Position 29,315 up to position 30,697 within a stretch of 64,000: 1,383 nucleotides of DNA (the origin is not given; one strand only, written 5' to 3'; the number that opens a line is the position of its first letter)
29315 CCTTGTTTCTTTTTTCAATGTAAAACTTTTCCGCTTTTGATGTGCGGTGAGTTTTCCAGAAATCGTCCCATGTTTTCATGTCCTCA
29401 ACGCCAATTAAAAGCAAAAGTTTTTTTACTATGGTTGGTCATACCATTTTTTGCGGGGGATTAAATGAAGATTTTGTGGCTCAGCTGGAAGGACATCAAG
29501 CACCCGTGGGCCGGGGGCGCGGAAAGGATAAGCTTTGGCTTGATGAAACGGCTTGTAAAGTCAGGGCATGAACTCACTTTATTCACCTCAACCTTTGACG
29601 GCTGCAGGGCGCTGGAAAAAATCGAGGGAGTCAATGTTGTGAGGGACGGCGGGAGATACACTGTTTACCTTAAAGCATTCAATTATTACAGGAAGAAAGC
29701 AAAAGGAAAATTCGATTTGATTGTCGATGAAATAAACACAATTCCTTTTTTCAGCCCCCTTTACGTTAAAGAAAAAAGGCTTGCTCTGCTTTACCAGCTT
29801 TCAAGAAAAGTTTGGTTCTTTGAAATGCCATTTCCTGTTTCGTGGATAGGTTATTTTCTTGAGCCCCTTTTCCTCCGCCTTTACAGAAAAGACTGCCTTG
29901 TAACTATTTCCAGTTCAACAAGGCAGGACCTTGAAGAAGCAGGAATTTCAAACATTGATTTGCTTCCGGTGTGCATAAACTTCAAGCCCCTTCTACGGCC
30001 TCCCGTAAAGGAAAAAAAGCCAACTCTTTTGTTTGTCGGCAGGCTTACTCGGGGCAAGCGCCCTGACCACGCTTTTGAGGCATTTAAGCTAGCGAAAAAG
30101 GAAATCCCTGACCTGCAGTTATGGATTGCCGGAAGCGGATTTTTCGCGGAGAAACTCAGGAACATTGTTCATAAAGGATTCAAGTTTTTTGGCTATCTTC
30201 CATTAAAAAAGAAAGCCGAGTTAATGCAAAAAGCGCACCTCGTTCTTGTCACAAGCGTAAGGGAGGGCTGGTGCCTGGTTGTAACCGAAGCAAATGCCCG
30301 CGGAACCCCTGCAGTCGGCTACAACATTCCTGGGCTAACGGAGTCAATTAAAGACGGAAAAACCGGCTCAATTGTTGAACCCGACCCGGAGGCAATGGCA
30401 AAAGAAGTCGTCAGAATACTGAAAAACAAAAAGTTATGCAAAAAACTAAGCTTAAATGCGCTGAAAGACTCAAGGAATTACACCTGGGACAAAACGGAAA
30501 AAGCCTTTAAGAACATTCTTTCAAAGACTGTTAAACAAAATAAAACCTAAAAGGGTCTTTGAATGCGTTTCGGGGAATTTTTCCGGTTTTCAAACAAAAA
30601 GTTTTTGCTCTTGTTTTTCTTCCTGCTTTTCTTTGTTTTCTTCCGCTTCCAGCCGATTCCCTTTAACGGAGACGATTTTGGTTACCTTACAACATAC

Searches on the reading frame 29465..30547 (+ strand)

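Call 91: search_protein_families(library=pfam, proteins=[window:29465-30547:+], max_evalue=0.00001)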
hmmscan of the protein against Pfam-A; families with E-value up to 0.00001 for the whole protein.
window:29465-30547:+ (361 aa): 4 families
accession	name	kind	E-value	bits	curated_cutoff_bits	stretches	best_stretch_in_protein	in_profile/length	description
PF00534.26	Glycos_transf_1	-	1.3e-34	119.6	26.4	1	181-334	11-171/172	Glycosyl transferases group 1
PF13692.12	Glyco_trans_1_4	-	1.8e-26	93.5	27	1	185-321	1-142/142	Glycosyl transferases group 1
PF20706.3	GT4-conflict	-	2.4e-08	33.8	26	1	164-323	177-359/385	Family 4 Glycosyltransferase in conflict systems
PF13439.12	Glyco_transf_4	-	7.2e-08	33.1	28.5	1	17-169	2-164/170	Glycosyltransferase Family 4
